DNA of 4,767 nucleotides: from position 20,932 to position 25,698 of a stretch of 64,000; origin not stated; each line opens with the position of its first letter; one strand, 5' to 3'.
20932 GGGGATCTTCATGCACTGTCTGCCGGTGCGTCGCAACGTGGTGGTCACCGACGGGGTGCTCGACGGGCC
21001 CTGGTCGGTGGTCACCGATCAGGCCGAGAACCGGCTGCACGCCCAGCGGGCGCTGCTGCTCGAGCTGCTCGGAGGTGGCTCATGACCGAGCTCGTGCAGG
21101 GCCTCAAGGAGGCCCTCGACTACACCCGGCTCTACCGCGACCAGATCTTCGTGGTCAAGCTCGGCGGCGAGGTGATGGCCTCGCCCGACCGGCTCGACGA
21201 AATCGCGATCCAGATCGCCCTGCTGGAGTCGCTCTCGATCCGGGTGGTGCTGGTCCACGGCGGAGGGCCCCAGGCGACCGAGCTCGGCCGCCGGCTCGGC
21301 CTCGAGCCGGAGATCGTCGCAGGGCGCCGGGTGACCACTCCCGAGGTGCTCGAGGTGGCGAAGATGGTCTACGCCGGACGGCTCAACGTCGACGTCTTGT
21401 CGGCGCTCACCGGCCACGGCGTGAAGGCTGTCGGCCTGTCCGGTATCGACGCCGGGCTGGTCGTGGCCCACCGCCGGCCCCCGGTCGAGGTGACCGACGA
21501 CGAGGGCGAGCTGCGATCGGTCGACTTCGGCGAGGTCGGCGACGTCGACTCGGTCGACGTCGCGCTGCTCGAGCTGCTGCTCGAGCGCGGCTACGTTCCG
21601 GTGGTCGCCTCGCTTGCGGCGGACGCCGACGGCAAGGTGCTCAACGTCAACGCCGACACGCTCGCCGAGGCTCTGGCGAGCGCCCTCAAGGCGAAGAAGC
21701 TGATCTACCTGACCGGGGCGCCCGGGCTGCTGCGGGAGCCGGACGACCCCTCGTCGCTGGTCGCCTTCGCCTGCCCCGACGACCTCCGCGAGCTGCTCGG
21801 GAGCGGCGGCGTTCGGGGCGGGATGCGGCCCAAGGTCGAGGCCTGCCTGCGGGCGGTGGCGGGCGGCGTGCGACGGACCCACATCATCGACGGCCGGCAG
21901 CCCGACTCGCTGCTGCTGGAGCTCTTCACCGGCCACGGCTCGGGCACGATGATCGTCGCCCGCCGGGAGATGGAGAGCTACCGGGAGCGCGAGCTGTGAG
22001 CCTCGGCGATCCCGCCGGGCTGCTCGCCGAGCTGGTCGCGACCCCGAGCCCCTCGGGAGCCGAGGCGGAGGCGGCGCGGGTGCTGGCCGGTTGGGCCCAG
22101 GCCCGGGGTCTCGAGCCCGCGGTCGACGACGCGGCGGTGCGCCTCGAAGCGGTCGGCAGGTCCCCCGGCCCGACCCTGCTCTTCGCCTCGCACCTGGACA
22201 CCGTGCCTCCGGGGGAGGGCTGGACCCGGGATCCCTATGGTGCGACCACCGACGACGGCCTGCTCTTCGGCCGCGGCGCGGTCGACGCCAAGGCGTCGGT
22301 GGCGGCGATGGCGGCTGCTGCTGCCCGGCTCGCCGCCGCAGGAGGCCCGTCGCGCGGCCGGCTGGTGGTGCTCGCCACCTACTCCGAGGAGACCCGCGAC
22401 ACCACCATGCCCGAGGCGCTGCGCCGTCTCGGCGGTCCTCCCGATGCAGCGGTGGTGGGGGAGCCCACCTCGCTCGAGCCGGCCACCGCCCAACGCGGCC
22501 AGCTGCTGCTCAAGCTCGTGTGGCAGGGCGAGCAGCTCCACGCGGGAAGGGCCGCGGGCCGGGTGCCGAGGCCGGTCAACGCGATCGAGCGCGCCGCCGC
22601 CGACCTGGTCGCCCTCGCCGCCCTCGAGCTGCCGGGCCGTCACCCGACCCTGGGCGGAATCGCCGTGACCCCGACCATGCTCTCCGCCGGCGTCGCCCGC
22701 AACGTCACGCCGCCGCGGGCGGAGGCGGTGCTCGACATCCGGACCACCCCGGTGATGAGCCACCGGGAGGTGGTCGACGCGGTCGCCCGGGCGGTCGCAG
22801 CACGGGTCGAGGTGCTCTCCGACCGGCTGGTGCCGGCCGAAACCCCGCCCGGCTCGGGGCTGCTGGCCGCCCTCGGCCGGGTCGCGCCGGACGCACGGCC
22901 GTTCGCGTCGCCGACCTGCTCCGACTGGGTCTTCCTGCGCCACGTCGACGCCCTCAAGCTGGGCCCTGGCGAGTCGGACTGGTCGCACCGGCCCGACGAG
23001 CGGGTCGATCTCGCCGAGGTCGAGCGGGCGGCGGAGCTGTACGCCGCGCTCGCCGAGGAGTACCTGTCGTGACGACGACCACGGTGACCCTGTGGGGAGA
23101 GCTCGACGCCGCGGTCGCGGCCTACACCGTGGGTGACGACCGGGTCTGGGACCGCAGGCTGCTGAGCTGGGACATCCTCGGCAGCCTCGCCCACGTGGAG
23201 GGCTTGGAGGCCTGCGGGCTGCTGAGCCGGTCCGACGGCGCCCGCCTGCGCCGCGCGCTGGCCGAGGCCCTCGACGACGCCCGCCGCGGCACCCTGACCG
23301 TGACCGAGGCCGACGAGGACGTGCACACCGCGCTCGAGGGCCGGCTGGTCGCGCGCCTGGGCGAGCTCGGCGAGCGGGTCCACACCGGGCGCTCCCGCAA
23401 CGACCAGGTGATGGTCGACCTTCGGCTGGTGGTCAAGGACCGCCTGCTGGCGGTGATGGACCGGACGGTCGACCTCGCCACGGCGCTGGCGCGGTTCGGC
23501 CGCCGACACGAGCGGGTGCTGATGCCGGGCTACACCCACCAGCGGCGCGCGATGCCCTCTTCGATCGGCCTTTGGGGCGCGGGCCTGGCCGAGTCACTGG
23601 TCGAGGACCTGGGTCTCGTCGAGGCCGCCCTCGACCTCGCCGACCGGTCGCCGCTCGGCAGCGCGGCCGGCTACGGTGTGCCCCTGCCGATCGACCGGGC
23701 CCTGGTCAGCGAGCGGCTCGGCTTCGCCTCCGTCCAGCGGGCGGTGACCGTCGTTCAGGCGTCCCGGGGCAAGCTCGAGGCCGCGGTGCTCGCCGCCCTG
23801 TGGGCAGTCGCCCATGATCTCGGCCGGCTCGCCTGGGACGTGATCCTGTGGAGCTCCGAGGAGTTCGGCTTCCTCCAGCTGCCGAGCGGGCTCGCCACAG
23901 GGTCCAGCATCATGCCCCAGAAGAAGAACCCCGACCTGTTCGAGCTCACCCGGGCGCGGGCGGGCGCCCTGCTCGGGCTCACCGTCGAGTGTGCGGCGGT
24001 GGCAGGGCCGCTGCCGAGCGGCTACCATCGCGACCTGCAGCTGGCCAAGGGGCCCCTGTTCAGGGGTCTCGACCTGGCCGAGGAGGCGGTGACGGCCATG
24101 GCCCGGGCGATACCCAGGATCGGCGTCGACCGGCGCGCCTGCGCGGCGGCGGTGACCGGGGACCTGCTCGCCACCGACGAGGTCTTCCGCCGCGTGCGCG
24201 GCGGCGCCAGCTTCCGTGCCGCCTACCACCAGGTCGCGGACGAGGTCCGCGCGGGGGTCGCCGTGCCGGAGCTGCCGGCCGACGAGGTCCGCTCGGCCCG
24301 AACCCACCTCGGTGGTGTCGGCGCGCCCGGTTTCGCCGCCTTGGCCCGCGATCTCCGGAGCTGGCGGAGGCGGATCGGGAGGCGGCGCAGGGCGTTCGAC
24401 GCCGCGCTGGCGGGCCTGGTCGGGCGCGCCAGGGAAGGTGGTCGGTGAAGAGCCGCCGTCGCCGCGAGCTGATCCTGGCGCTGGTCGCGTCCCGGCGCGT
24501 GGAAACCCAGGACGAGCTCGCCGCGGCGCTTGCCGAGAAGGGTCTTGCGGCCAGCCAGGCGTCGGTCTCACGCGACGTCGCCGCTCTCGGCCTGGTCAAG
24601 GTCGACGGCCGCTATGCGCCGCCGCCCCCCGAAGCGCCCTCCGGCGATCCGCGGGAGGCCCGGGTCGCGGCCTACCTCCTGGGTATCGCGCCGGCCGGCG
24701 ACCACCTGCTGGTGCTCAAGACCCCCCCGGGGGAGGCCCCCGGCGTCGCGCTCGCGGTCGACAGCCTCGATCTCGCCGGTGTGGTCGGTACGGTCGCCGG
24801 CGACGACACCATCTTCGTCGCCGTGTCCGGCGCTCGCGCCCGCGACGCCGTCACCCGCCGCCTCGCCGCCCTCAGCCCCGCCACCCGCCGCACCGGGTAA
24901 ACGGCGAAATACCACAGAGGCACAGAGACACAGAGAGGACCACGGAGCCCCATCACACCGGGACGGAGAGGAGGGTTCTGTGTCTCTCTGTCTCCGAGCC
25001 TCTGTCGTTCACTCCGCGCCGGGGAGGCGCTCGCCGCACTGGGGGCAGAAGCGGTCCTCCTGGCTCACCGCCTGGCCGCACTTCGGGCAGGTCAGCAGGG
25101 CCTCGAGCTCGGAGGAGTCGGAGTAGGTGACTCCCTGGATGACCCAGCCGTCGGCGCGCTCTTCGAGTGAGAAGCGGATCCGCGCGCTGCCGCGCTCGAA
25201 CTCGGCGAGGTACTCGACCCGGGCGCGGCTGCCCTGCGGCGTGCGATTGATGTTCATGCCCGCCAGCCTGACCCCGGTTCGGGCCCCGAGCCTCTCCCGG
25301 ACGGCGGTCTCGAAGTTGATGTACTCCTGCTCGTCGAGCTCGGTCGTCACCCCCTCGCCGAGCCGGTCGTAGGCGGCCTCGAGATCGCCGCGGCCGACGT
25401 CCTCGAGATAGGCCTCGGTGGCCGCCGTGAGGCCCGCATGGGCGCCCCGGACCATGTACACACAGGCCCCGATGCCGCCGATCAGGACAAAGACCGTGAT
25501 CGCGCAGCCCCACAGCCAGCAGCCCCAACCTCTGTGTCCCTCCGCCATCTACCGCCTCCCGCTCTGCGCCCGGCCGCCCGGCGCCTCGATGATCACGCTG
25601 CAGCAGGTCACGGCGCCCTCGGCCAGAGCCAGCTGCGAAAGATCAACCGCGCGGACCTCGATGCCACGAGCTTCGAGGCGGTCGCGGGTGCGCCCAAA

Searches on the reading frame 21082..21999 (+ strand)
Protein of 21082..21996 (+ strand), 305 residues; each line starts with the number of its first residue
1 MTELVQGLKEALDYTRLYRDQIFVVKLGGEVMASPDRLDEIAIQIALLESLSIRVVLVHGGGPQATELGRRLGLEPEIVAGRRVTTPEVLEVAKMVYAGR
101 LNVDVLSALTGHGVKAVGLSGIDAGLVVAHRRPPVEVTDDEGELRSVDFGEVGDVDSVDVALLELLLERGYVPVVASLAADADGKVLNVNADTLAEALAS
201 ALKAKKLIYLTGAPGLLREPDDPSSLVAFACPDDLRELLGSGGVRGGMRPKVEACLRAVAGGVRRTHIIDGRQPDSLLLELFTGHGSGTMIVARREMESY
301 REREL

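Call 4: find_related_loci(query=window:21082-21996:+, collection=genome_contigs, flank=10000)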
Query seq(305 aa) (305 aa) in genome_contigs; peptide patterns used: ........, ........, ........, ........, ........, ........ (x = any residue, [..] = any of these).
590 stretches matched a pattern; 144 encode a relative of the query (tblastn E <= 1e-3); the best 80 are kept; 80 distinct loci.
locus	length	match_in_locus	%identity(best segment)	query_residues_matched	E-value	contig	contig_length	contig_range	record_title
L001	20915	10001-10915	78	1-305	9e-154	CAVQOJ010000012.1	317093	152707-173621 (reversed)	MAG: uncultured Holophagae bacterium isolate MFD09964.bin.1.228 genome assembly, contig: contig_3690, whole genome shotg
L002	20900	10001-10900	76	1-300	5e-151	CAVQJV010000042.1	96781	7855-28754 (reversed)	MAG: uncultured Acidobacteriota bacterium isolate MFD09779.bin.2.172 genome assembly, contig: contig_63608, whole genome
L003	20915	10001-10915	81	1-305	2e-149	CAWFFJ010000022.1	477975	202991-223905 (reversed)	MAG: uncultured Acidobacteriota bacterium isolate MFD02416.bin.3.238 genome assembly, contig: contig_18393, whole genome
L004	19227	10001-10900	77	1-300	7e-149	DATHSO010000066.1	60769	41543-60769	MAG TPA_asm: Candidatus Methylomirabilota bacterium isolate SMAG_U16053 k141_259531, whole genome shotgun sequence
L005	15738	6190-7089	76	1-300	6e-146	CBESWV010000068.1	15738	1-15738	MAG TPA_asm: uncultured bacterium isolate SRR7614708_binner23_Refined_5 genome assembly, contig: ERZ25083860.447, whole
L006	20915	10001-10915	73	1-305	2e-145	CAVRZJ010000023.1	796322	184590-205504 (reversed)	MAG: uncultured Acidobacteriota bacterium isolate MFD05942.bin.2.248 genome assembly, contig: contig_8346, whole genome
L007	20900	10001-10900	76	1-300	5e-145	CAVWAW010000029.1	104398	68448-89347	MAG: uncultured Acidobacteriota bacterium isolate MFD03804.bin.1.249 genome assembly, contig: contig_8560, whole genome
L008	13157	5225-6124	76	1-300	7e-145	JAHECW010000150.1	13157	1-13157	MAG: Acidobacteria bacterium isolate Ww181 NODE_10117_length_13157_cov_4.163087, whole genome shotgun sequence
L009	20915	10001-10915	72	1-305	1e-140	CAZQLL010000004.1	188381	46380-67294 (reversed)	MAG TPA_asm: uncultured Thermoanaerobaculia bacterium isolate binchicken_co107_161 genome assembly, contig: NODE_119_len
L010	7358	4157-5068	76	1-304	6e-140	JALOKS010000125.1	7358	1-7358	MAG: Thermoanaerobaculales bacterium isolate Prado005 scaffold_11835, whole genome shotgun sequence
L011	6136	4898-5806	71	3-305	2e-137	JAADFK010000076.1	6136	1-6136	MAG: Acidobacteriota bacterium isolate M_MaxBin.023 contig-127_22756, whole genome shotgun sequence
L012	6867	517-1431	70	1-305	4e-137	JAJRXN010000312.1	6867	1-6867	MAG: Acidobacteria bacterium isolate Dive96_bin3.160 k141_1767445, whole genome shotgun sequence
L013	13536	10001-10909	69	3-305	2e-132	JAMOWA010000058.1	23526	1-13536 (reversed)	MAG: Thermoanaerobaculia bacterium isolate PIR-30_metabat2_scaf2bin.106 PIR-30_scaffold_695_c1, whole genome shotgun seq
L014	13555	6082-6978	66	2-300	1e-127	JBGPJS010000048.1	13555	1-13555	MAG: Gemmatimonadota bacterium isolate OBJ_0618_7090110_303 k141_9035841_length_13555_cov_13.0002, whole genome shotgun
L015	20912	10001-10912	70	2-305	2e-127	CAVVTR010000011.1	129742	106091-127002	MAG: uncultured Acidobacteriota bacterium isolate MFD02923.bin.1.143 genome assembly, contig: contig_45194, whole genome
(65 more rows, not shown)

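Call 6: find_encoding_contigs(protein=window:21082-21996:+, flank=10000, max_places=10)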
Protein seq(305 aa) (305 aa): no gene with exactly this product is on record in the collection.

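Call 7: find_related_loci(query=window:21082-21996:+, collection=metagenome_contigs, flank=10000)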
Query seq(305 aa) (305 aa) in metagenome_contigs; peptide patterns used: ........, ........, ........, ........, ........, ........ (x = any residue, [..] = any of these).
600 stretches matched a pattern (row limit reached: there are more); 83 encode a relative of the query (tblastn E <= 1e-3); the best 80 are kept; 80 distinct loci.
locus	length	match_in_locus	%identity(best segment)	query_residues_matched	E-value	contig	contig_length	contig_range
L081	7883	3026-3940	81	1-305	3e-159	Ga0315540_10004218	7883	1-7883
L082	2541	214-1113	77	1-300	2e-160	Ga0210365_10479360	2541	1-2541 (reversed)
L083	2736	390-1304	77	1-305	4e-158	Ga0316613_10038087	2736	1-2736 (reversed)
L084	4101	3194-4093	78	1-300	2e-152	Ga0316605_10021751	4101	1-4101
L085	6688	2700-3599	76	1-300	5e-147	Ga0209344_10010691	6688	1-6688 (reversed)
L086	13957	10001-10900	76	1-300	3e-146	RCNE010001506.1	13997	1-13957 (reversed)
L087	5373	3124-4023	76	1-300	3e-147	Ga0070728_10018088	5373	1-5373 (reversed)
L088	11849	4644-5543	76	1-300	2e-145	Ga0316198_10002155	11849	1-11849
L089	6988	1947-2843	67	2-300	4e-127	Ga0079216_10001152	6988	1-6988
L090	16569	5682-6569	68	5-300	3e-126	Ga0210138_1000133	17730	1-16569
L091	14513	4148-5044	66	2-300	4e-126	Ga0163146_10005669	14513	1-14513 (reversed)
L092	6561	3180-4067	67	5-300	5e-126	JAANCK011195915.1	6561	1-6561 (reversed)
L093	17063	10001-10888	67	5-300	1e-125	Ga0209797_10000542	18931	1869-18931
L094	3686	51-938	66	5-300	1e-128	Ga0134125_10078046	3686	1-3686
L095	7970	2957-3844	67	5-300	4e-125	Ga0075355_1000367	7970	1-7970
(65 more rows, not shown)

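Call 15: search_protein_families(library=ncbifam, proteins=[window:21085-21999:+], max_evalue=0.00001)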
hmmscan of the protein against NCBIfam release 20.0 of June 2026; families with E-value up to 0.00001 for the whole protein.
window:21085-21999:+ (304 aa): 13 families
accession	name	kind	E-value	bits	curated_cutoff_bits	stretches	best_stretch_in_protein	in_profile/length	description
TIGR00761.1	argB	equivalog_domain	2.4e-67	226.9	151.3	1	22-267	2-231/231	acetylglutamate kinase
NF010659.0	PRK14058.1-1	equivalog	1.3e-48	165.4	223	1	22-289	2-265/267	[LysW]-aminoadipate kinase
NF003641.0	PRK05279.1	equivalog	5e-44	150.9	344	1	2-301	8-299/441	amino-acid N-acetyltransferase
NF003387.0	PRK04531.1-2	equivalog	3.1e-40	137.9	426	1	15-291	32-287/441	acetylglutamate kinase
NF010662.0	PRK14058.1-4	equivalog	1.8e-38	132.2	194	1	22-277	2-251/264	[LysW]-aminoadipate/[LysW]-glutamate kinase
TIGR01890.1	N-Ac-Glu-synth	equivalog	2.1e-38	132.4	202.85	1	3-301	1-287/429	amino-acid N-acetyltransferase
NF010661.0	PRK14058.1-3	equivalog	2.3e-36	125.4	251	1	22-285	3-267/283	acetylglutamate/acetylaminoadipate kinase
NF003386.0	PRK04531.1-1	equivalog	3.2e-29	102.2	417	1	15-291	37-292/442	acetylglutamate kinase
NF010660.0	PRK14058.1-2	equivalog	3.5e-22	79.4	241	1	23-270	3-241/249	[LysW]-aminoadipate/[LysW]-glutamate kinase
NF040647.1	IPPK_Arch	equivalog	4.3e-12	45.8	120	1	153-290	115-259/259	isopentenyl phosphate kinase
TIGR01027.1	proB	equivalog_domain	2.7e-07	30.1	186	1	162-296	117-257/363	glutamate 5-kinase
NF009008.0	PRK12354.1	subfamily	5.3e-07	29.1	361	0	169-269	184-282/308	carbamate kinase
TIGR01092.1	P5CS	equivalog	3.3e-06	25.6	796.75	1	178-291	157-274/715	delta l-pyrroline-5-carboxylate synthetase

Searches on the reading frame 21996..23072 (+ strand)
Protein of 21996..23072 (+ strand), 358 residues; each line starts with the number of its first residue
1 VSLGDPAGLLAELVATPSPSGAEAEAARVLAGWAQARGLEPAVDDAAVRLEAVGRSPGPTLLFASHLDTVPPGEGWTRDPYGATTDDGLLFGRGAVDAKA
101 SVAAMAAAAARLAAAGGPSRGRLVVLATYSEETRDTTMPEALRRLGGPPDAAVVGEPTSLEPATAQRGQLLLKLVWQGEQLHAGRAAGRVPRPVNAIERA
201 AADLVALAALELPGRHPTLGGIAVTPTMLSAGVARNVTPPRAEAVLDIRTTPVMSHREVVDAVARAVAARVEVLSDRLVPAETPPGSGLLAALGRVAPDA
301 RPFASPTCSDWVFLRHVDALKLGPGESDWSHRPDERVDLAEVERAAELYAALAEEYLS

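Call 15: search_protein_families(library=ncbifam, proteins=[window:21996-23072:+], max_evalue=0.00001)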
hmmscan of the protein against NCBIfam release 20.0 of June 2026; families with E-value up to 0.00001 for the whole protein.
window:21996-23072:+ (358 aa): 42 families (the best 25 are shown)
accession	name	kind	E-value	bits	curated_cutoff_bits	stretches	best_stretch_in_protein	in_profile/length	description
TIGR01910.1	DapE-ArgE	subfamily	1.2e-37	130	217.6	1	9-343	3-368/373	ArgE/DapE family deacylase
NF003367.0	PRK04443.1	equivalog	2.6e-35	122.4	363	1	5-352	8-341/349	[LysW]-lysine hydrolase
NF009555.0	PRK13004.1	equivalog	2e-33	115.8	321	1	9-265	20-277/399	YgeY family selenium metabolism-linked hydrolase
NF009557.0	PRK13009.1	equivalog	6e-33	114.5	284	1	8-357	7-375/377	succinyl-diaminopimelate desuccinylase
TIGR01892.1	AcOrn-deacetyl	equivalog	7.9e-32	110.7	297.7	1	11-351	4-363/365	acetylornithine deacetylase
NF006402.0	PRK08651.1-5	equivalog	1.2e-28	100.1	369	1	25-272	23-267/369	succinyl-diaminopimelate desuccinylase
NF006365.0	PRK08588.1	subfamily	5.4e-28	98.4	289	1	9-268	12-276/383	succinyl-diaminopimelate desuccinylase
TIGR01900.1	dapE-gram_pos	equivalog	1.7e-27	96.2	304.2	1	5-349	4-346/351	succinyl-diaminopimelate desuccinylase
NF005710.0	PRK07522.1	subfamily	2.6e-27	96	412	1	58-271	69-287/391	acetylornithine deacetylase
NF006399.0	PRK08651.1-2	equivalog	4.4e-27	95.1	381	1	21-207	25-213/405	succinyl-diaminopimelate desuccinylase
TIGR01902.1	dapE-lys-deAc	subfamily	3.6e-25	88.9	163.1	1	9-356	2-337/340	N-acetyl-ornithine/N-acetyl-lysine deacetylase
NF003474.0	PRK05111.1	equivalog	4e-25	88.5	460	1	29-356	38-380/383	acetylornithine deacetylase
TIGR01246.1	dapE_proteo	equivalog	1.4e-23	83.5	361.8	1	9-266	4-271/370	succinyl-diaminopimelate desuccinylase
NF006400.0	PRK08651.1-3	equivalog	3.1e-22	78.9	374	1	52-355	75-405/410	succinyl-diaminopimelate desuccinylase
NF001747.0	PRK00466.1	equivalog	1.5e-20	73.3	288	1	9-354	15-340/346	N-acetyl-lysine deacetylase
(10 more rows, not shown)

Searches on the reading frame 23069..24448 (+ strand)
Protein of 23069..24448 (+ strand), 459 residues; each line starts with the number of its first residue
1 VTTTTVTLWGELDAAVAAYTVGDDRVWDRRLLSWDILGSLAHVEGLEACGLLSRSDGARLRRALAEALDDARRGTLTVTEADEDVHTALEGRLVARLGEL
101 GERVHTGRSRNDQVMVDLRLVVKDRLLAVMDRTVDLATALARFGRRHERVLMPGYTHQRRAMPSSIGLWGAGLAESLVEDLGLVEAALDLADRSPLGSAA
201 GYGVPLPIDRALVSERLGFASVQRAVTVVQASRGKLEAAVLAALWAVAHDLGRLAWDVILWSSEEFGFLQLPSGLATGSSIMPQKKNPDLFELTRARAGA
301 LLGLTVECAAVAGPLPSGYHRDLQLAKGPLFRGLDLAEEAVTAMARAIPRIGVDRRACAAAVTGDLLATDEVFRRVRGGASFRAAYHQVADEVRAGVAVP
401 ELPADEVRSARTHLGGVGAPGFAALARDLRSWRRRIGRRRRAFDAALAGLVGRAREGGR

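Call 15: search_protein_families(library=ncbifam, proteins=[window:23069-24448:+], max_evalue=0.00001)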
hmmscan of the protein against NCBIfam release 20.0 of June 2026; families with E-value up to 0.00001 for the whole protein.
window:23069-24448:+ (459 aa): 13 families
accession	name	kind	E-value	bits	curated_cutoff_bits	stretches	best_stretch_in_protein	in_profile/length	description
TIGR00838.1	argH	equivalog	6.7e-86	289.1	279.5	1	23-411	19-412/455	argininosuccinate lyase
NF008964.0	PRK12308.1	equivalog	4.5e-64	216.9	657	1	20-397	18-396/624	argininosuccinate lyase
NF002563.0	PRK02186.1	subfamily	1.5e-44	152.5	625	1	41-416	447-824/890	argininosuccinate lyase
NF005000.0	PRK06389.1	equivalog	1.8e-41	142.7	388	1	13-397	13-387/434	argininosuccinate lyase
NF052535.1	CoM_syn_XcbC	exception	1.3e-36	126.5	575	1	39-396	43-397/495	2-phosphosulfolactate phosphatase XcbC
NF005218.0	PRK06705.1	equivalog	3.8e-24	85.3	883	1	41-305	47-310/502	argininosuccinate lyase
TIGR02426.1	protocat_pcaB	equivalog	2.8e-14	52.8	355.75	1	93-299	81-286/338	3-carboxy-cis,cis-muconate cycloisomerase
TIGR00928.1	purB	equivalog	1.1e-12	47.4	326.2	1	88-310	75-299/436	adenylosuccinate lyase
NF008909.0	PRK12273.1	subfamily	3.4e-10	39.4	510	1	103-363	136-405/474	aspartate ammonia-lyase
NF052556.1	NtrsucLyaStm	equivalog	2.3e-09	36.6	650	1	92-298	100-317/466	nitrosuccinate lyase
NF006554.0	PRK09053.1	equivalog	6.2e-09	35.2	595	1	102-288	101-288/453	3-carboxy-cis,cis-muconate cycloisomerase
NF006500.1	PRK08937.2-4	subfamily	7.7e-09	34.8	626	1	98-294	95-292/448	adenylosuccinate lyase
TIGR00839.1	aspA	equivalog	4.1e-07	29.3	681.2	1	103-314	131-352/468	aspartate ammonia-lyase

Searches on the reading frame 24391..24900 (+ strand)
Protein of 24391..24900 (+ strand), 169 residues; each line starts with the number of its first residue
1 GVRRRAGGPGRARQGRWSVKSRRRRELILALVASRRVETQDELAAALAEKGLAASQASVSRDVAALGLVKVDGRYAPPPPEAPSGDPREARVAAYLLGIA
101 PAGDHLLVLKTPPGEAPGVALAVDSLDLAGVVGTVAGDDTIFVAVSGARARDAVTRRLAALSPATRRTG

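Call 15: search_protein_families(library=ncbifam, proteins=[window:24391-24900:+], max_evalue=0.00001)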
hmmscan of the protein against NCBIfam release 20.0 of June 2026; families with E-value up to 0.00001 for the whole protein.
window:24391-24900:+ (169 aa): 5 families
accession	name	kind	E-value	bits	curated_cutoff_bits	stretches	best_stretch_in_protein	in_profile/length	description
TIGR01529.1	argR_whole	equivalog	4.5e-28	98.1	130.45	1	23-161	2-145/146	arginine repressor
NF001680.0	PRK00441.1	equivalog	1.8e-23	83.3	184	1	23-158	4-144/150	arginine repressor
NF002880.0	PRK03341.1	equivalog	4.6e-22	78.4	200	1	22-160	16-165/170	arginine repressor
NF003281.1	PRK04280.1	equivalog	1.2e-21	77.4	182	1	24-160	5-146/148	transcriptional regulator AhrC/ArgR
NF003457.0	PRK05066.1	equivalog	7.8e-13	48.3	194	1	28-153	14-143/156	transcriptional regulator ArgR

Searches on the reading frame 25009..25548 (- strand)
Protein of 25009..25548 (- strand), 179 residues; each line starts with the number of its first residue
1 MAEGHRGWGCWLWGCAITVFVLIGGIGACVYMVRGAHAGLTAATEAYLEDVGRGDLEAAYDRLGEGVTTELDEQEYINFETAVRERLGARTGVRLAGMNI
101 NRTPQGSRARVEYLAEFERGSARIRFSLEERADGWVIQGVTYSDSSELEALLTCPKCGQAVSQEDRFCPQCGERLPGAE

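Call 29: find_encoding_contigs(protein=window:25009-25548:-, flank=10000, max_places=5)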
Protein window:25009-25548:- (179 aa): 1 contig read that carries it; 1 place shown.
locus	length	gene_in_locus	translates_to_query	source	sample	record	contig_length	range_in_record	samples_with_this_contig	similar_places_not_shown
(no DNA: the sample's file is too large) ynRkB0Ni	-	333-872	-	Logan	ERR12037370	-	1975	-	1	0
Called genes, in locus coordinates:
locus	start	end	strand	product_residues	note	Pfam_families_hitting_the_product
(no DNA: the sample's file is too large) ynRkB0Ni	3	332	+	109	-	?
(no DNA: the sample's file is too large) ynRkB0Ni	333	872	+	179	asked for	PF12773:DZR (weak), PF13248:Zn_ribbon_3, PF13240:Zn_Ribbon_1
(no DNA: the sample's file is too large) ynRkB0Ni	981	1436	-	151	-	PF01316:Arg_repressor, PF02863:Arg_repressor_C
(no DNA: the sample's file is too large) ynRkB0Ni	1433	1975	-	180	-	?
